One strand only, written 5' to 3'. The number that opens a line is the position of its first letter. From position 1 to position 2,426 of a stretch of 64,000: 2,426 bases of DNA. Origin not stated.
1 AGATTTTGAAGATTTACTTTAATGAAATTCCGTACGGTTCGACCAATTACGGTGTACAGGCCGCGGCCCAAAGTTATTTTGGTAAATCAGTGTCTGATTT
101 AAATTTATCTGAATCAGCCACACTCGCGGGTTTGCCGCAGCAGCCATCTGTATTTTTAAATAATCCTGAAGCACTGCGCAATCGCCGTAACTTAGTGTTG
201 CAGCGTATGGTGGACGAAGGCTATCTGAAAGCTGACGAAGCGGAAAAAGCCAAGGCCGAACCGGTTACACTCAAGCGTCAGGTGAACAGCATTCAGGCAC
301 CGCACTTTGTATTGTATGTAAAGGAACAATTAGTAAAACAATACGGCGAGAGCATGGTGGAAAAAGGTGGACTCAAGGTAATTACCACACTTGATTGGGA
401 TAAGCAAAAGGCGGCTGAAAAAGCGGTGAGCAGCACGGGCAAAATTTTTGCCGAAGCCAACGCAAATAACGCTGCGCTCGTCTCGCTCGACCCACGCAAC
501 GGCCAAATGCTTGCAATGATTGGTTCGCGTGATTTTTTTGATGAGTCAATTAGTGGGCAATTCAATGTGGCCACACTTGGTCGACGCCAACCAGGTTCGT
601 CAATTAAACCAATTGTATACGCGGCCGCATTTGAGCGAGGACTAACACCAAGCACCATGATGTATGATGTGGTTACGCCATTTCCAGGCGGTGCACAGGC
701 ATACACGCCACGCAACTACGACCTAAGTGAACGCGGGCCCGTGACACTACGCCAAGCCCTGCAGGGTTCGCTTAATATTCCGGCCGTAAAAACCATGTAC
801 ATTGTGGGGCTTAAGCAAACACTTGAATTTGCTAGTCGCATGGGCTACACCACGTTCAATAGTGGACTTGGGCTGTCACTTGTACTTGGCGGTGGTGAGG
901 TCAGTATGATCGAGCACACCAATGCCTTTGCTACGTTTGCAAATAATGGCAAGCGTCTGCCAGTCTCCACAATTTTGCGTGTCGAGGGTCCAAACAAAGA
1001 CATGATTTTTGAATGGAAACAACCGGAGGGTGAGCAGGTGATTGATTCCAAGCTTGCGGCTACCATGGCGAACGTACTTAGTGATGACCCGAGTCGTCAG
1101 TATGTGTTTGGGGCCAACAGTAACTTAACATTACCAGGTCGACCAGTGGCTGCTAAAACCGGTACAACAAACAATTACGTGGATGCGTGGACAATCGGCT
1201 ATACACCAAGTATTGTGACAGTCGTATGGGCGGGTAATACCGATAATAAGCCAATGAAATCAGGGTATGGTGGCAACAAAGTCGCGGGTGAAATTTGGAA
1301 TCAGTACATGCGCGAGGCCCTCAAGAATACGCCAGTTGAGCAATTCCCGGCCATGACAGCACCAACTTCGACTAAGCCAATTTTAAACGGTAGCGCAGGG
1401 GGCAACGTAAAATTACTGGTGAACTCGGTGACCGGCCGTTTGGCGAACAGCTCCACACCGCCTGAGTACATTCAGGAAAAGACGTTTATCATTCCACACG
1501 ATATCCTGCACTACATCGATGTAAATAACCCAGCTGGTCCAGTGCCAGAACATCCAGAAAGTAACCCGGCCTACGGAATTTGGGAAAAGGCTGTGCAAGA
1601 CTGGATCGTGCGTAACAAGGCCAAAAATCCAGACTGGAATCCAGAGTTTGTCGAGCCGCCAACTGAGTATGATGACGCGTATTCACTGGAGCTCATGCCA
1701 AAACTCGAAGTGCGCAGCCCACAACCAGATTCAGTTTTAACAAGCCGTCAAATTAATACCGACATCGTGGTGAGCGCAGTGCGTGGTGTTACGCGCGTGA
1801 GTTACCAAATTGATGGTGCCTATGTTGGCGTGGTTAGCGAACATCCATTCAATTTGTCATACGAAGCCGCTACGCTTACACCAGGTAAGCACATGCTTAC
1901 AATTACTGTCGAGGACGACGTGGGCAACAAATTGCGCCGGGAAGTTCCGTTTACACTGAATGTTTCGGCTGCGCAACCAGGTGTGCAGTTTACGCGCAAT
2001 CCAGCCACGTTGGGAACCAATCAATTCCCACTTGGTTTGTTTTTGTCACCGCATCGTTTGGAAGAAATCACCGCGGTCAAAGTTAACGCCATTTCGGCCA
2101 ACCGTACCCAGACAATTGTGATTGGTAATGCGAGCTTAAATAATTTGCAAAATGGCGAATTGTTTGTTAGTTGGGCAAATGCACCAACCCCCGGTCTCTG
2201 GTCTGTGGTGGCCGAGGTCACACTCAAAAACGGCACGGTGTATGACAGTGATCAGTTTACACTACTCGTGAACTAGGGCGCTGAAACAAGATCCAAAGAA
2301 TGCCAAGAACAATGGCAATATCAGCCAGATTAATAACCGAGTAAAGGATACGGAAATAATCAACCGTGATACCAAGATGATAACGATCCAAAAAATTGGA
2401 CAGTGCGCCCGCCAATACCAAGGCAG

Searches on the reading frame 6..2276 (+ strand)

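Call 84: search_protein_families(library=pfam, proteins=[window:6-2276:+], max_evalue=0.00001)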
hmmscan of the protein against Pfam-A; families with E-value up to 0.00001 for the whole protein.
window:6-2276:+ (756 aa): 3 families
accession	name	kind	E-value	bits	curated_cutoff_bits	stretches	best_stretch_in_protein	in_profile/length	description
PF00905.27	Transpeptidase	-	5.8e-28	98.4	22.1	1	158-435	3-298/299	Penicillin binding protein transpeptidase domain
PF00912.28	Transgly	-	6.2e-20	71.8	27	1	1-68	108-177/178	Transglycosylase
PF17957.7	Big_7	-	2.1e-07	31.9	24.1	1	565-633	1-70/70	Bacterial Ig domain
